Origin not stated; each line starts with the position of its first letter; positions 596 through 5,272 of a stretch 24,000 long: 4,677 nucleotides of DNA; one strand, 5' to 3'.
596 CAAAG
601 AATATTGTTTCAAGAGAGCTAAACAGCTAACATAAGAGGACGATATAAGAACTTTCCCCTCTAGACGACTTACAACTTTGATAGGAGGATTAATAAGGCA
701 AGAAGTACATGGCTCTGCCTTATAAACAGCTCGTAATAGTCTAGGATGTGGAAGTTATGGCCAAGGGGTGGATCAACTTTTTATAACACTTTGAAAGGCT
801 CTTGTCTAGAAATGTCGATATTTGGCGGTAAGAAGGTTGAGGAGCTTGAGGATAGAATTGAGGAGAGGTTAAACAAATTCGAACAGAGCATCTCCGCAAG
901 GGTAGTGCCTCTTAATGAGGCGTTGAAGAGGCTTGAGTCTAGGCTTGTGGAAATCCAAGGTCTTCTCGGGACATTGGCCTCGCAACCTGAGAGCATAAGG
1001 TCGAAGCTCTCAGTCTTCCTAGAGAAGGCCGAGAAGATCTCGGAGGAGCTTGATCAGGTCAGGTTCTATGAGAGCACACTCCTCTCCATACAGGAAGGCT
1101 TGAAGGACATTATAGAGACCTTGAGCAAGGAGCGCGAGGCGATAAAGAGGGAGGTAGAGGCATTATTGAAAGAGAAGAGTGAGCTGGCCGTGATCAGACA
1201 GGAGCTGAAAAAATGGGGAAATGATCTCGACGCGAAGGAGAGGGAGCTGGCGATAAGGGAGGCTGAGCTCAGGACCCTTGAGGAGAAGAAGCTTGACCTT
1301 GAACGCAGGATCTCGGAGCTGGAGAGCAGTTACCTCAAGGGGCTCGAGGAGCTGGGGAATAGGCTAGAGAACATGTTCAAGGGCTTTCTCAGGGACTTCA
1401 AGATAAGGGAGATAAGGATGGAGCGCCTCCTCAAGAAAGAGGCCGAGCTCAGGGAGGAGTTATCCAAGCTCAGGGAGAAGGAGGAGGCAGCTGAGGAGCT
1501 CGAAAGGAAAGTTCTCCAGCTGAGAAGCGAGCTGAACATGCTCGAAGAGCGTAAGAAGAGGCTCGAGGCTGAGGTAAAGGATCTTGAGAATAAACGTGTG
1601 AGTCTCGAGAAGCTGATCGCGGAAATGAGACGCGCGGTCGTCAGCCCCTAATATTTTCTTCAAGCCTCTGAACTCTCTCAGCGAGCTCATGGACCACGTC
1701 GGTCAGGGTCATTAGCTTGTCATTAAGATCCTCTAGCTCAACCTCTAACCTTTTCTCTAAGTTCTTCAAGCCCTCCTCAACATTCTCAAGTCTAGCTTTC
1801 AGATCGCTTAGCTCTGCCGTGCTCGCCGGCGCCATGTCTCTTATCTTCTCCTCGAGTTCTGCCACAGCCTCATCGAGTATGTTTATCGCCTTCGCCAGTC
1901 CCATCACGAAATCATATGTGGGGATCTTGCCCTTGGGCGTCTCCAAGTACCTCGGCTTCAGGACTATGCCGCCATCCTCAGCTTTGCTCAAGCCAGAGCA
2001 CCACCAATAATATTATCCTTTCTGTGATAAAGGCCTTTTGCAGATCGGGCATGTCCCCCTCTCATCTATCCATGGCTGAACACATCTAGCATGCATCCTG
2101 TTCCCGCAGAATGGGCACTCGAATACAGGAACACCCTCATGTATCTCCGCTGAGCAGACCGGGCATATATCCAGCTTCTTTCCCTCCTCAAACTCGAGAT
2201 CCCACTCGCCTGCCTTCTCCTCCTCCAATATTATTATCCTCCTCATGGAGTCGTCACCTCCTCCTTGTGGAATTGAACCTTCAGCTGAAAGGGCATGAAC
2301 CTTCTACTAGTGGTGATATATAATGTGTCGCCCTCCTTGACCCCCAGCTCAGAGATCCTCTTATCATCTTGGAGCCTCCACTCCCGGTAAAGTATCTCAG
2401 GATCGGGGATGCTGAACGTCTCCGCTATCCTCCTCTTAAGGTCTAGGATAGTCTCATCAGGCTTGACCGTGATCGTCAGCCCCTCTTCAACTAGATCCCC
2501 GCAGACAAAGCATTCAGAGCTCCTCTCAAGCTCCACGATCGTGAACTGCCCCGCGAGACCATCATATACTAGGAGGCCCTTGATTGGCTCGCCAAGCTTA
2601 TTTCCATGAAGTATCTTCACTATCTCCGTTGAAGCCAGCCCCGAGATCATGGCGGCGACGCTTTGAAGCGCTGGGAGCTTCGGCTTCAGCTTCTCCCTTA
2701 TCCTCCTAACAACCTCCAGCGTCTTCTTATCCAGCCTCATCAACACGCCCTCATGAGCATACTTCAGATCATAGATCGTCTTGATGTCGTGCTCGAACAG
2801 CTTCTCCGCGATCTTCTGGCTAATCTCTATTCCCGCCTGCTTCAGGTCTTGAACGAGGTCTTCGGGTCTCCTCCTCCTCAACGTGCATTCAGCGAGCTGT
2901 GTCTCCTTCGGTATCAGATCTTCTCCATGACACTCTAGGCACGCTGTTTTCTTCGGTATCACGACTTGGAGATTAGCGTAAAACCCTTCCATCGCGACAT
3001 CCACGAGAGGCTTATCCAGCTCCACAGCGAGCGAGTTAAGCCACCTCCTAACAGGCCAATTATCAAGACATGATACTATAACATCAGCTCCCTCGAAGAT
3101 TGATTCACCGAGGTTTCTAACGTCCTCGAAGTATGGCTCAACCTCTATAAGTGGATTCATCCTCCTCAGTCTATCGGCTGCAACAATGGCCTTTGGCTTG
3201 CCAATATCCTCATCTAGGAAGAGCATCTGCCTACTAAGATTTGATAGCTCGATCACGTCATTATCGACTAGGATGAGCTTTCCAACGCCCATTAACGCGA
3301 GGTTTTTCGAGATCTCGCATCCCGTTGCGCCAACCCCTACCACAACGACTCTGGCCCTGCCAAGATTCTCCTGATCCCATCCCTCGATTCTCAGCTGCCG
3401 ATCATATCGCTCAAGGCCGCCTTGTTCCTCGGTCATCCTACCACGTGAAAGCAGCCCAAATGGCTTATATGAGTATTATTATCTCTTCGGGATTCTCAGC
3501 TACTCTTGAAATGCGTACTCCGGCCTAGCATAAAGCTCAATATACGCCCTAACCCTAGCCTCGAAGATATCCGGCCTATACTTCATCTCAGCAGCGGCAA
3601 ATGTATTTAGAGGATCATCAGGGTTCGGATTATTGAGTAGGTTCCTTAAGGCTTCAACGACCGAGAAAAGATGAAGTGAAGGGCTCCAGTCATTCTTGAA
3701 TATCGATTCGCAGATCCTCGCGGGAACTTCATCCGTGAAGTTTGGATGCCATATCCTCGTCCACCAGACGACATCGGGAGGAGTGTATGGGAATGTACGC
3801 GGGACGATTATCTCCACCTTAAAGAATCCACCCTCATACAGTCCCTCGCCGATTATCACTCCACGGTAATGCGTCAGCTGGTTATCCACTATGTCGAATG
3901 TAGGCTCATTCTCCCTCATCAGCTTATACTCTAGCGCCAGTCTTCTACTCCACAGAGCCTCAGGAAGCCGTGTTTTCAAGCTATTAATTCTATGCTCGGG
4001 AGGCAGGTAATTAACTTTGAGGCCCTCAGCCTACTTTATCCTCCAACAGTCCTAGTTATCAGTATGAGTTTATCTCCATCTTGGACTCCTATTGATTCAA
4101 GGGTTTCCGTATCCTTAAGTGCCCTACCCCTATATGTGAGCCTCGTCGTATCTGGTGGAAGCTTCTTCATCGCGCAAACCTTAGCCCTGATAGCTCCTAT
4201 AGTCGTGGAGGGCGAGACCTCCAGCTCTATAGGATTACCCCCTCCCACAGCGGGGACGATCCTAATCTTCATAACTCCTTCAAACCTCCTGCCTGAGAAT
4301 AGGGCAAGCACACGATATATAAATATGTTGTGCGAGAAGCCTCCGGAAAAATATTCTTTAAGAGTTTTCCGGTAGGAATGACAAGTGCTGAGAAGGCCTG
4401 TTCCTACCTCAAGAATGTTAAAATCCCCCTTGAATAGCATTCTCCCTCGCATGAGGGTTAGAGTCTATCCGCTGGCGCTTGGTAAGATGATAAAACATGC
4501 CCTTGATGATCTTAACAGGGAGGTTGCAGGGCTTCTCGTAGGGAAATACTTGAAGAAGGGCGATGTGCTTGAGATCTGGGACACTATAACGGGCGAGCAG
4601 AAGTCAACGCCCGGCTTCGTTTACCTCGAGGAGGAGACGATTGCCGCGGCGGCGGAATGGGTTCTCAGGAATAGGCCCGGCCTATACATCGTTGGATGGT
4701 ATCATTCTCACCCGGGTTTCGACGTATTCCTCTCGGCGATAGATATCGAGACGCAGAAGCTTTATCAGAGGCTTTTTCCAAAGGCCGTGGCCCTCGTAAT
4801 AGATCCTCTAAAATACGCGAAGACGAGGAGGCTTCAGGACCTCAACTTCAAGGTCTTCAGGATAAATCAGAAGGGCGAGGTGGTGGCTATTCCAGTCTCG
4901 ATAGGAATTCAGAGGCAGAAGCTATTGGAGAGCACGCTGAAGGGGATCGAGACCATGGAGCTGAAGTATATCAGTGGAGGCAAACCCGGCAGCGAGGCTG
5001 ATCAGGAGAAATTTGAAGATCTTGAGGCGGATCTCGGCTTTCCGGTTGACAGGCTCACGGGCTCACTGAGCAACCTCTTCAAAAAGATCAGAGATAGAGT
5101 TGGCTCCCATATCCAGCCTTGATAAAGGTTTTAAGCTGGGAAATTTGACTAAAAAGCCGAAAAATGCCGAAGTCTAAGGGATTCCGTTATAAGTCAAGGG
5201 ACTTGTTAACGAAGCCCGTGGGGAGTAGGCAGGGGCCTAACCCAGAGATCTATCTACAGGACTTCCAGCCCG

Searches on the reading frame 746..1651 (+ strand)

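Call 20: search_protein_families(library=pfam, max_evalue=0.01, proteins=[window:746-1651:+])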
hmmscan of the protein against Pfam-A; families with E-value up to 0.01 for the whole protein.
window:746-1651:+ (301 aa): 3 families
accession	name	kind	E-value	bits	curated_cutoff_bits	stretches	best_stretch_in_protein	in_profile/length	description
PF04513.17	Baculo_PEP_C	-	0.0004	20.9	38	0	30-91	53-111/140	Baculovirus polyhedron envelope protein, PEP, C terminus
PF06419.17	COG6_N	-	0.00091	19.8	27.4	1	34-112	16-94/114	Conserved oligomeric complex COG6, N-terminal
PF08614.16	ATG16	-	0.0011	19.6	33.7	0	122-194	75-144/200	Autophagy protein 16 (ATG16)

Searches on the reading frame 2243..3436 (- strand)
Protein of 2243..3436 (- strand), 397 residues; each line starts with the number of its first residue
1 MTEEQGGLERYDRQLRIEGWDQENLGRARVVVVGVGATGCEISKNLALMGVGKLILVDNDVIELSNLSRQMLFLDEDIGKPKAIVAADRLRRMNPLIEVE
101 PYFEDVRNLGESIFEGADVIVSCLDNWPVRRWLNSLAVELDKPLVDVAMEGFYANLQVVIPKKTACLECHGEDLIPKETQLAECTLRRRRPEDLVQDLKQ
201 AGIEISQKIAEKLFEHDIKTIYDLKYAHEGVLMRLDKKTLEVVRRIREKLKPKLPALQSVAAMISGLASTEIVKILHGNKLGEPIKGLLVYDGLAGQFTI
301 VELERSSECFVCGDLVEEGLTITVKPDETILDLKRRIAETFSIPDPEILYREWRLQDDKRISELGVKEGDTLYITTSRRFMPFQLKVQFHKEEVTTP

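Call 20: search_protein_families(library=pfam, max_evalue=0.01, proteins=[window:2243-3436:-])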
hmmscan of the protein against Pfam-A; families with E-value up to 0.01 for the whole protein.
window:2243-3436:- (397 aa): 4 families
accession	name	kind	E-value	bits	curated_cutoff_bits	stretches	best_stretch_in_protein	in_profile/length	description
PF00899.27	ThiF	-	2.1e-63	214.1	28.1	1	11-309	1-236/238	ThiF family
PF00240.29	ubiquitin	-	1.3e-07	31.7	25.4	1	320-376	11-69/72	Ubiquitin family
PF11543.14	UN_NPL4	-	0.0011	19.8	21.9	1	322-375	18-78/80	Nuclear pore localisation protein NPL4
PF11976.14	Rad60-SLD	-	0.0038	17.4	23.8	0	320-372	13-68/72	Ubiquitin-2 like Rad60 SUMO-like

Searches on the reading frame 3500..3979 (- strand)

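Call 20: search_protein_families(library=pfam, max_evalue=0.01, proteins=[window:3500-3979:-])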
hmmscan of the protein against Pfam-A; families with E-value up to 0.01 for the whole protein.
window:3500-3979:- (159 aa): 1 family
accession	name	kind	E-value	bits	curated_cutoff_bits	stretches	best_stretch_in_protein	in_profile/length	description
PF00179.31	UQ_con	-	7.1e-29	100.7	27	1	14-146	2-139/140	Ubiquitin-conjugating enzyme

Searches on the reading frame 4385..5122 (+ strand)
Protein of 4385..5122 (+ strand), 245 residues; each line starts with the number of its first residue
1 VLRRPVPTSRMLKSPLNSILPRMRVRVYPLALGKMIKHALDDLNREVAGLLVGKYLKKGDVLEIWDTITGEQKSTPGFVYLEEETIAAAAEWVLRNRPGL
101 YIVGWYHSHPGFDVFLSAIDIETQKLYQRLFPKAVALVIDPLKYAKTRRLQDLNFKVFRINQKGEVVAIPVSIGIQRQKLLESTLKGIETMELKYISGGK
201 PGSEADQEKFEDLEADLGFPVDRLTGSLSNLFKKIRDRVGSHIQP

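Call 20: search_protein_families(library=pfam, max_evalue=0.01, proteins=[window:4385-5122:+])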
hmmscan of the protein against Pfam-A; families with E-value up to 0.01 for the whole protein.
window:4385-5122:+ (245 aa): 3 families
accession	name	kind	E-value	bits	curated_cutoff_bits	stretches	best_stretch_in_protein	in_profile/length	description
PF01398.27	JAB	-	2.5e-18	66.4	22.5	1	24-132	5-116/117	JAB1/Mov34/MPN/PAD-1 ubiquitin protease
PF14464.11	Prok-JAB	-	1.4e-09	38.3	25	1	33-124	6-90/114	Prokaryotic homologs of the JAB domain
PF03665.18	UPF0172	-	0.00015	22.2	24.4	1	26-146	3-120/192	Uncharacterised protein family (UPF0172)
